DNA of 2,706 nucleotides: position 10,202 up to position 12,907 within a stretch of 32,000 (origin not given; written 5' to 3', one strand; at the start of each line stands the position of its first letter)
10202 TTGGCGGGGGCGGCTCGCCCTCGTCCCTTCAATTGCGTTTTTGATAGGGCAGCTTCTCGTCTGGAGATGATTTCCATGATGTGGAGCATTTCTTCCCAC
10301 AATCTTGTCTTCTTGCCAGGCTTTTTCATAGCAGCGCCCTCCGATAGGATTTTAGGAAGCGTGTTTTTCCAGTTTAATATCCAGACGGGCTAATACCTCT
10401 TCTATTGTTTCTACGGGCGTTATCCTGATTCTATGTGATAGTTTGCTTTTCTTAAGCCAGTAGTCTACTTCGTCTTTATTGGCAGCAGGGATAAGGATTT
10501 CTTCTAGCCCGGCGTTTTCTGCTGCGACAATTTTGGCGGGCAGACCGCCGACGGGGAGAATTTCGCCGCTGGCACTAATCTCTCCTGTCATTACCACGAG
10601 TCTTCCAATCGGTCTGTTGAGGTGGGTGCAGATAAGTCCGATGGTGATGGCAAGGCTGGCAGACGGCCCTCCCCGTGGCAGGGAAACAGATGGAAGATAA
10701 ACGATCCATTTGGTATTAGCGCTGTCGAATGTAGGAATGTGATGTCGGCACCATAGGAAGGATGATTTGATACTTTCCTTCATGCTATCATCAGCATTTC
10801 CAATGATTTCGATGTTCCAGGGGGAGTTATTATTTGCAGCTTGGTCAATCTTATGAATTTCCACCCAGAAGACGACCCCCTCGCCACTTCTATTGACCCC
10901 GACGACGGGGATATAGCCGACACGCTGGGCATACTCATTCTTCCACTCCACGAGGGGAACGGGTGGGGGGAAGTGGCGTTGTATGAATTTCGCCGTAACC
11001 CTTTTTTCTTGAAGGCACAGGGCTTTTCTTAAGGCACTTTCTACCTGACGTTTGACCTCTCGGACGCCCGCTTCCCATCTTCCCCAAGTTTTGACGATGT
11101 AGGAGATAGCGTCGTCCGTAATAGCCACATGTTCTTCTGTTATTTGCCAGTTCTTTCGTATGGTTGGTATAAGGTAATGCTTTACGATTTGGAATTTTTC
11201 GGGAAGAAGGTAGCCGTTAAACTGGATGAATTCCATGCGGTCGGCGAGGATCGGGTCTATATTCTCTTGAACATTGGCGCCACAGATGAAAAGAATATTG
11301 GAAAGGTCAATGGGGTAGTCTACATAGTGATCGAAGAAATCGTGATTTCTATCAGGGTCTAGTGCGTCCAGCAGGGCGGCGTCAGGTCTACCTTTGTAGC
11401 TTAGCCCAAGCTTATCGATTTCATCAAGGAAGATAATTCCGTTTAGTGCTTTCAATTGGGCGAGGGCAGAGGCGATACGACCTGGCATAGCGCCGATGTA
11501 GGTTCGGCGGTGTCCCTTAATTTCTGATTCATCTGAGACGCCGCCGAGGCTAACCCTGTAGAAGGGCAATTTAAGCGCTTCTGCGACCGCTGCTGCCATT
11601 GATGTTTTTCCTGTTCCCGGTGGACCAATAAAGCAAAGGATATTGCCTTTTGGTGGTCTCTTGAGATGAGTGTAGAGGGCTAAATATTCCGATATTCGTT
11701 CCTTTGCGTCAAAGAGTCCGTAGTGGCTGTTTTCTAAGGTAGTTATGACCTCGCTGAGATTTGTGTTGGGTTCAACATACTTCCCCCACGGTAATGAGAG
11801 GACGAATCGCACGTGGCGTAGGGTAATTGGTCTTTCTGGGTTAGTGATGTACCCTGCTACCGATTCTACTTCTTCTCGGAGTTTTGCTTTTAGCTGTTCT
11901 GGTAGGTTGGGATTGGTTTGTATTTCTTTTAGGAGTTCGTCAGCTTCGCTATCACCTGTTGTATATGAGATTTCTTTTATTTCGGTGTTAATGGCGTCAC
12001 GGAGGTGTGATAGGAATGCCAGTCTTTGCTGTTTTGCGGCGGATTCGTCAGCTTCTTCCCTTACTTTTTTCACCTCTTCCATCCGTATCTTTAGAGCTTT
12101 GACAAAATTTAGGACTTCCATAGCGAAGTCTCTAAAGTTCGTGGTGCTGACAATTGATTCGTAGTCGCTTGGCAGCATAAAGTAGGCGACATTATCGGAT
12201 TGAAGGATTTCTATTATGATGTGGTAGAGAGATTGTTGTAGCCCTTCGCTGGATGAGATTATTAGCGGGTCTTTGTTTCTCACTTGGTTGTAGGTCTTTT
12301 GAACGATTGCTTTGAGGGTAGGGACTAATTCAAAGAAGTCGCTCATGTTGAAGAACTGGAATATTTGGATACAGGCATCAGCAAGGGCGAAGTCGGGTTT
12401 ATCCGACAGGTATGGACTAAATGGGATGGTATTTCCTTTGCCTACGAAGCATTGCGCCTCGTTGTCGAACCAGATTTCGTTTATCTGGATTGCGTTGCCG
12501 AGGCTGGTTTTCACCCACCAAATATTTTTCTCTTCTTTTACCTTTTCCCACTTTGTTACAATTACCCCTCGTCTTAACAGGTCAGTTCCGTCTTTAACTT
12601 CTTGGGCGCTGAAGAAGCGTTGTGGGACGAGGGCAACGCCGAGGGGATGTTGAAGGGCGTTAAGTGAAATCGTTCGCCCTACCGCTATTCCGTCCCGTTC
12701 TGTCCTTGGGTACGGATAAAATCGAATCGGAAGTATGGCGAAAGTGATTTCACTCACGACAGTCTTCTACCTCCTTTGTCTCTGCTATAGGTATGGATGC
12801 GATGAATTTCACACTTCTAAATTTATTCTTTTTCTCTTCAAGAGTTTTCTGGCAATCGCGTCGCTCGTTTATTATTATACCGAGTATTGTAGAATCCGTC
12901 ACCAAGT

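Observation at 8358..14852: Virus-borne Zn-ribbon / vWA / LonA / trypsin-like protease / membrane-protein cassette: a vWA-AAA+ module with Lon in place of MoxR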

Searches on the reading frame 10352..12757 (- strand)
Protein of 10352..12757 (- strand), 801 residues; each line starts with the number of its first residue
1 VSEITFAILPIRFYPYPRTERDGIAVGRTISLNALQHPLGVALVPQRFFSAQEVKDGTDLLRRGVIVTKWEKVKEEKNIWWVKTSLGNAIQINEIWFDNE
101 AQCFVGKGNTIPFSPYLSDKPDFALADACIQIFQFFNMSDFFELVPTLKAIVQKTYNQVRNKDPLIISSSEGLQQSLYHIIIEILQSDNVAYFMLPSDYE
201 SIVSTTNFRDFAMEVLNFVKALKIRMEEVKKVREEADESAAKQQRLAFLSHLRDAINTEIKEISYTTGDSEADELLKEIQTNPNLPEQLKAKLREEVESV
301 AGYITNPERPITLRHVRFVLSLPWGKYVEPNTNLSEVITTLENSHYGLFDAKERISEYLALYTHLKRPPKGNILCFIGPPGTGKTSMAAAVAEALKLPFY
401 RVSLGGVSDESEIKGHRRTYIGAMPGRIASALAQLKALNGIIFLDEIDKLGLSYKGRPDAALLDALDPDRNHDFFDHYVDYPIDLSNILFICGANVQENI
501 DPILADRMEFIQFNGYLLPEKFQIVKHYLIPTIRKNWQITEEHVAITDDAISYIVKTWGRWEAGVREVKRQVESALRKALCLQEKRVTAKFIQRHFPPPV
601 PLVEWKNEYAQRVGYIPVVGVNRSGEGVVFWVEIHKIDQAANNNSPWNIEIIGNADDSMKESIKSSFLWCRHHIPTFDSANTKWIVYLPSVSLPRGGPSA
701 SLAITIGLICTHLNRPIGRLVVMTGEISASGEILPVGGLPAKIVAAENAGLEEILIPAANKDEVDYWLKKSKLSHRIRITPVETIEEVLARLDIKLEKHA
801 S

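Call 4: search_protein_families(library=pfam, proteins=[window:10352-12757:-], max_evalue=0.1)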
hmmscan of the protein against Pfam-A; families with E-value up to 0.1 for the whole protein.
window:10352-12757:- (801 aa): 25 families
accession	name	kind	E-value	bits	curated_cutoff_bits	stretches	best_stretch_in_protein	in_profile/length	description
PF05362.19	Lon_C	-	1.9e-25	90.1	21.1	1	647-790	54-200/205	Lon protease (S16) C-terminal proteolytic domain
PF00004.35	AAA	-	6.1e-24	85.4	21.2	1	374-514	1-129/131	ATPase family associated with various cellular activities (AAA)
PF13541.12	ChlI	-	3.6e-11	43.5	27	1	648-760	11-121/121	Subunit ChlI of Mg-chelatase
PF22667.2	Lon_lid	-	1.3e-07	31.6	27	1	538-580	4-45/57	Lon protease AAA+ ATPase lid domain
PF07728.20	AAA_5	-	2.2e-07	31.4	22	1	374-450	2-78/139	AAA domain (dynein-related subfamily)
PF07724.20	AAA_2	-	0.00018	22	27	1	375-499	7-128/166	AAA domain (Cdc48 subfamily)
PF13191.12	AAA_16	-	0.00027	21.9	32.6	1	360-398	11-51/167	AAA ATPase domain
PF05496.18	RuvB_N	-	0.00088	19.5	27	1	367-405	29-67/159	Holliday junction DNA helicase RuvB P-loop domain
PF01057.23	Parvo_NS1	-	0.00089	18.8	20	1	359-396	98-138/271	Parvovirus non-structural protein NS1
PF13401.12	AAA_22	-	0.002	18.9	27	1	372-450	6-96/130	AAA domain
PF00158.32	Sigma54_activat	-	0.0057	16.8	20.2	1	376-454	27-109/168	Sigma-54 interaction domain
PF13086.12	AAA_11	-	0.0072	16.6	27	0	369-395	18-41/257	AAA domain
PF00519.23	PPV_E1_C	-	0.013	15.1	26.5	1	349-395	97-143/289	Papillomavirus helicase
PF13521.12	AAA_28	-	0.017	15.8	27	1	375-396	3-24/164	AAA domain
PF20720.3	nSTAND3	-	0.035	14.3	27.2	0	372-395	18-41/155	Novel STAND NTPase 3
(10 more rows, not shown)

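Call 10: search_dna_similar(query=window:10352-12757:-, collection=phages, mode=protein, max_rows=30)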
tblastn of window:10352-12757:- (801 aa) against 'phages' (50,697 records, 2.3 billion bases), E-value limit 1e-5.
Records with a match: 16; places in all: 16; records where one place covers at least 80% of the query: 0.
Best place of each record, by identity: <60% 16.
By first word of the organism name: Bacteriophage 7; Escherichia 3; Acinetobacter 2; Salmonella 2; Moraxella 1; Stenotrophomonas 1.
By host as written in the record: - 9; Escherichia coli ATCC 25922 2; Moraxella catarrhalis 1; Escherichia coli O157:H7 ATCC 43895 1; Salmonella enterica subsp. enterica serovar Kentucky 1; Homo sapiens 1; Stenotrophomonas maltophilia 1.
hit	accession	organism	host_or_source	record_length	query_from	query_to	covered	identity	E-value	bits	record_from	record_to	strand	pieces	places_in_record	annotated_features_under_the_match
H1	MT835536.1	Bacteriophage sp.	human fecal samples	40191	173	789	77%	32.1%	7e-79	284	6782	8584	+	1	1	record has no annotation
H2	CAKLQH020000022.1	Acinetobacter phage MD-2021a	not known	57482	208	789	73%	33.7%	3e-77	279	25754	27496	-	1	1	lon: DNA-binding ATP-dependent protease La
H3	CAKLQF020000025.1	Acinetobacter phage MD-2021a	not known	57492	208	789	73%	33.7%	3e-77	279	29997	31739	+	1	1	lon: DNA-binding ATP-dependent protease La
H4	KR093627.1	Moraxella phage Mcat3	Moraxella catarrhalis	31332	244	790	68%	35.1%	1e-81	292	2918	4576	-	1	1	hypothetical protein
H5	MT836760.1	Bacteriophage sp.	human fecal samples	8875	285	789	63%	35.4%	2e-82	295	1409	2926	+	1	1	record has no annotation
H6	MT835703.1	Bacteriophage sp.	human fecal samples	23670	282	764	60%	36.2%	2e-84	300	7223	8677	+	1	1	record has no annotation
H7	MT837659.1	Bacteriophage sp.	human fecal samples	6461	282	765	60%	32.8%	5e-72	263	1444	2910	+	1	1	record has no annotation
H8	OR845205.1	Escherichia phage EC22.5-2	Escherichia coli ATCC 25922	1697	197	580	48%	34.0%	1e-56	209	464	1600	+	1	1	record has no annotation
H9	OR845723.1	Escherichia phage ECO95 1-6-1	Escherichia coli O157:H7 ATCC 43895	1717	230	580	44%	35.6%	8e-57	209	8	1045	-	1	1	record has no annotation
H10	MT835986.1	Bacteriophage sp.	human fecal samples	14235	159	406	31%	29.8%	3e-20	102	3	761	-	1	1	record has no annotation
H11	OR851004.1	Salmonella phage S.Kent 1-2-1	Salmonella enterica subsp. enterica ...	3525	321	544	28%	27.8%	6e-6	56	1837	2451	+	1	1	record has no annotation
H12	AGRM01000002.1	Salmonella enterica subsp. houtenae str. ATCC BAA-1581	Homo sapiens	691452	321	544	28%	27.8%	7e-6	56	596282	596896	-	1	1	ATP-dependent metalloprotease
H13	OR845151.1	Escherichia phage EC22.5-2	Escherichia coli ATCC 25922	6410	653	789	17%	33.1%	2e-11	74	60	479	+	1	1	record has no annotation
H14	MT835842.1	Bacteriophage sp.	human fecal samples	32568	468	577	14%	36.4%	1e-11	75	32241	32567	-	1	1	record has no annotation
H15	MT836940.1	Bacteriophage sp.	human fecal samples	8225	697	801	13%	38.1%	1e-8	65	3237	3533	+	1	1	record has no annotation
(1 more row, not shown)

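Call 12: find_related_loci(query=window:10352-12757:-, collection=viral_contigs, flank=10000)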
Query window:10352-12757:- (801 aa) in viral_contigs; peptide patterns used: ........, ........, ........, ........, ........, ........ (x = any residue, [..] = any of these).
No stretch of DNA in the collection matches any of the patterns.

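Call 14: find_homologous_proteins(query=window:10352-12757:-, max_evalue=1e-10)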
Query window:10352-12757:- (801 aa): 7952 proteins with E <= 1e-10 among 8000 candidates; the best 120 are listed.
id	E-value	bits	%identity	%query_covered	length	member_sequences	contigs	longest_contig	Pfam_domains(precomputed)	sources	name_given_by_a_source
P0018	0.0e+0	1782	96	100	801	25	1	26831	PF05362.20,PF00004.36,PF22667.3,PF07728.21,PF13191.13,PF13541.13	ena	-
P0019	0.0e+0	1292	68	99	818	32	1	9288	PF05362.20,PF00004.36,PF22667.3,PF07728.21,PF13541.13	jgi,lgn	jgi:endopeptidase La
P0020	0.0e+0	1241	66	100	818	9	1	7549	PF05362.20,PF00004.36,PF22667.3,PF07728.21,PF13541.13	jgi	jgi:ATP-dependent Lon protease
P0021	0.0e+0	1219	64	99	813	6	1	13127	PF07724.21,PF05362.20,PF00004.36,PF07728.21,PF13191.13,PF13541.13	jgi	-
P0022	0.0e+0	1209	64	99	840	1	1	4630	PF05362.20,PF00004.36,PF22667.3,PF07728.21,PF13541.13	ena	-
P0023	2.1e-197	676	43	99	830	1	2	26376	PF05362.20,PF00004.36,PF22667.3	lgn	-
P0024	6.8e-195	668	43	99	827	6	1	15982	PF05362.20,PF00004.36,PF07728.21,PF13541.13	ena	-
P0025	1.0e-105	373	36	75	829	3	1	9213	PF02190.23,PF05362.20,PF00004.36,PF22667.3,PF07728.21,PF13541.13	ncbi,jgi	-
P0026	1.5e-103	366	39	67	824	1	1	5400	PF02190.23,PF05362.20,PF00004.36,PF22667.3,PF07728.21,PF13541.13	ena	-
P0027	2.1e-103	365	37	70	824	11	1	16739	PF02190.23,PF05362.20,PF00004.36,PF22667.3,PF07728.21,PF13541.13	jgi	-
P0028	2.1e-103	365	39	70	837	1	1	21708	PF02190.23,PF05362.20,PF00004.36,PF22667.3,PF07728.21,PF13541.13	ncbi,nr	ncbi:MAG TPA: endopeptidase La [Chloroflexi bacterium]|nr:endopeptidase La [Chloroflexota bacterium]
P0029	2.2e-103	365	39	70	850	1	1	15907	PF02190.23,PF05362.20,PF00004.36,PF22667.3,PF07728.21,PF13541.13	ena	-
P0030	3.7e-103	364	37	71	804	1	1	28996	PF02190.23,PF05362.20,PF00004.36,PF22667.3,PF07728.21,PF13541.13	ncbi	-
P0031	6.7e-103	363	36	82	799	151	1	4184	PF02190.23,PF05362.20,PF00004.36,PF22667.3,PF07728.21,PF13191.13,PF13541.13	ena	-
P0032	2.5e-102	362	37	72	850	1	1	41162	PF02190.23,PF05362.20,PF00004.36,PF13401.13,PF22667.3,PF07728.21,PF13541.13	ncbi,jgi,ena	-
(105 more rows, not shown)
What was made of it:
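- Closest known: Cellular LonA. Different: Identity is at most 39%, over about 70% of the length (call 14).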

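Call 19: find_encoding_contigs(protein=P0023, flank=10000, max_places=2)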
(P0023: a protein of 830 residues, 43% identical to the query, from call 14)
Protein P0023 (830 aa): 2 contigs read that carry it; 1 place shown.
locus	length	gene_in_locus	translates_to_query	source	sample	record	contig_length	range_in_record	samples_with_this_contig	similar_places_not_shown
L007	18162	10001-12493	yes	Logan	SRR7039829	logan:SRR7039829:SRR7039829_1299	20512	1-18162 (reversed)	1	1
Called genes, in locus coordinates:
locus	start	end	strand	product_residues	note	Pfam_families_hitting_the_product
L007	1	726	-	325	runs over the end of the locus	-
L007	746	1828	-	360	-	-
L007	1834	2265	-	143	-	-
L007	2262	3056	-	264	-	-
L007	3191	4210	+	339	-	-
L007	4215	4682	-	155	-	-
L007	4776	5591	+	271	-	-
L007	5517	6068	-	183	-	-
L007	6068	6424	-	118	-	-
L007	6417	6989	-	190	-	-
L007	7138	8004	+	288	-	PF08241:Methyltransf_11 (faint), PF13847:Methyltransf_31 (faint), PF01555:N6_N4_Mtase, PF13649:Methyltransf_25 (faint)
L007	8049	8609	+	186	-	-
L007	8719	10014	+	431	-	-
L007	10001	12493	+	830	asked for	PF00004:AAA, PF22667:Lon_lid (faint), PF05362:Lon_C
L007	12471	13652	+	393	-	-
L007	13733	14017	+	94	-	-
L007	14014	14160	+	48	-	-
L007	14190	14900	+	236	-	PF01769:MgtE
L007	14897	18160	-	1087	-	?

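Call 20: find_encoding_contigs(protein=P0024, flank=10000, max_places=2)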
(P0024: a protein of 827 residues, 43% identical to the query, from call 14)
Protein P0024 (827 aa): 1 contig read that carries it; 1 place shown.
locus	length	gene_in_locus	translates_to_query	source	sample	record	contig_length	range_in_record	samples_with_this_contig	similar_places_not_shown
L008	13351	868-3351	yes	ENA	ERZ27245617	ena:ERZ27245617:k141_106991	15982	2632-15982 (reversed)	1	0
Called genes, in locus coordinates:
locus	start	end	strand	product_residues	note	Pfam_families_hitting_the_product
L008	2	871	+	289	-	?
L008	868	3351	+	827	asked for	PF00004:AAA, PF07728:AAA_5 (weak), PF13541:ChlI, PF05362:Lon_C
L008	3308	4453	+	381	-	PF12705:PDDEXK_1 (weak)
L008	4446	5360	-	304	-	PF04542:Sigma70_r2 (weak)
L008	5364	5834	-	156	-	-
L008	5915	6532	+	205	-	-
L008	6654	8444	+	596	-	-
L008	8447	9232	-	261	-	-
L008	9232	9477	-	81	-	-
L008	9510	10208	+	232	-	-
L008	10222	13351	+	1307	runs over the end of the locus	-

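Call 23: search_protein_families(library=pfam, proteins=[L007:8719-10014:+, L008:2-871:+, L007:8049-8609:+, L007:12471-13652:+, L008:3308-4453:+], max_evalue=0.1)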
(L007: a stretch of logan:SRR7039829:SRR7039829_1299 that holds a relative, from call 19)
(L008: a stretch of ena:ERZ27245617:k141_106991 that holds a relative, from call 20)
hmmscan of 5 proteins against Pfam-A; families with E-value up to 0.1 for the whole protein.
L007:8719-10014:+ (431 aa): 4 families
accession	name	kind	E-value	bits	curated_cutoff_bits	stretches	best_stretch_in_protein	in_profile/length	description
PF09967.15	DUF2201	-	5.1e-05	23.8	26.4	1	282-383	2-92/123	VWA-like domain (DUF2201)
PF13203.12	DUF2201_N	-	0.01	15.9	23.2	1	5-115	6-104/271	Putative metallopeptidase domain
PF13519.12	VWA_2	-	0.012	16.7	27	1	281-379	1-105/107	von Willebrand factor type A domain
PF00092.34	VWA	-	0.015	15.9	23.8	1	281-312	2-33/174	von Willebrand factor type A domain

L008:2-871:+ (289 aa): 4 families
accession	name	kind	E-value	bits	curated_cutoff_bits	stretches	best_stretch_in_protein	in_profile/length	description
PF09967.15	DUF2201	-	6.3e-06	26.8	26.4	1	139-240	2-92/123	VWA-like domain (DUF2201)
PF05762.20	VWA_CoxE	-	0.00078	19.4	26.4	1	138-246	59-168/222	VWA domain containing CoxE-like protein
PF00092.34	VWA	-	0.0056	17.3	23.8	1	139-275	3-155/174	von Willebrand factor type A domain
PF13519.12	VWA_2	-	0.017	16.2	27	1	138-237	1-106/107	von Willebrand factor type A domain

L007:8049-8609:+ (186 aa): 5 families
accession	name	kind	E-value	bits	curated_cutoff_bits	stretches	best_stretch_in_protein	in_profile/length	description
PF22289.1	DmmA-like_C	-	0.061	13.7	27.4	0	110-127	14-31/44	Dimethylamine monooxygenase subunit DmmA-like, C-terminal domain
PF08307.16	Glyco_hydro_98C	-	0.072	13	25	1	112-163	130-178/270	Glycosyl hydrolase family 98 C-terminal domain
PF23477.1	zf_Tbcl_2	-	0.081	13.1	27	0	21-29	27-35/37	Probable treble clef zinc finger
PF02591.20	Zn_ribbon_9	-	0.093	13.3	29.1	0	114-122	23-31/33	C4-type zinc ribbon domain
PF10083.14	DUF2321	-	0.093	12.8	24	1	77-124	34-77/157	Uncharacterized protein conserved in bacteria (DUF2321)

L007:12471-13652:+ (393 aa): 1 family
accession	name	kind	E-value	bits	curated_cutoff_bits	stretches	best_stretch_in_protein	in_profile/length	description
PF12705.13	PDDEXK_1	-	0.0021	18.5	22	1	76-219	99-234/247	PD-(D/E)XK nuclease superfamily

L008:3308-4453:+ (381 aa): 2 families
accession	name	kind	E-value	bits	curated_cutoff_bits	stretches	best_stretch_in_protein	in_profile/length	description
PF12705.13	PDDEXK_1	-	1e-06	29.3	22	1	95-248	120-246/247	PD-(D/E)XK nuclease superfamily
PF01930.23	Cas_Cas4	-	0.019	15.5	22.7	0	108-219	55-142/160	Domain of unknown function DUF83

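Call 24: search_protein_families(library=phrogs, proteins=[window:10352-12757:-], max_evalue=0.01)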
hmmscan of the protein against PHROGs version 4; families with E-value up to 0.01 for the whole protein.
window:10352-12757:- (801 aa): 20 families
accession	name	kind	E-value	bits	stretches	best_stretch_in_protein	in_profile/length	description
phrog_15585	-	unknown function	2.1e-125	420.9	1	203-791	185-768/793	-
phrog_10401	-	other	1.4e-14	54.8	1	328-450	442-530/667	ATPase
phrog_3757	-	unknown function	6.1e-13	49.9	1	371-452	126-198/367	-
phrog_168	-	DNA, RNA and nucleotide metabolism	8.9e-13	49.6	1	372-570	43-209/314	clamp loader of DNA polymerase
phrog_4339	-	unknown function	5e-10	40.1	1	431-576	349-504/552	-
phrog_249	-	moron, auxiliary metabolic gene and host takeover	1.2e-07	32.4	1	371-448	126-203/380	porphyrin biosynthesis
phrog_30773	-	unknown function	3.6e-07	29.9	1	367-452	194-269/666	-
phrog_8638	-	unknown function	4e-06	26.7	1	368-449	304-375/568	-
phrog_11838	-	DNA, RNA and nucleotide metabolism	1.2e-05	25.6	1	350-467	24-127/420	clamp loader of DNA polymerase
phrog_7485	-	unknown function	4.7e-05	23.5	1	375-464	231-302/430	-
phrog_2107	-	other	0.00036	21.3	1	375-403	7-35/201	thymidylate kinase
phrog_4871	-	other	0.00066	19.2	1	369-449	495-579/764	ATP-dependent protease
phrog_7998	-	unknown function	0.00067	19.9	1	377-452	46-132/339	-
phrog_296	-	integration and excision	0.0013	18.5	0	370-394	317-341/626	DNA transposition protein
phrog_5846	-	DNA, RNA and nucleotide metabolism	0.0015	18.9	1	373-404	40-71/380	clamp loader of DNA polymerase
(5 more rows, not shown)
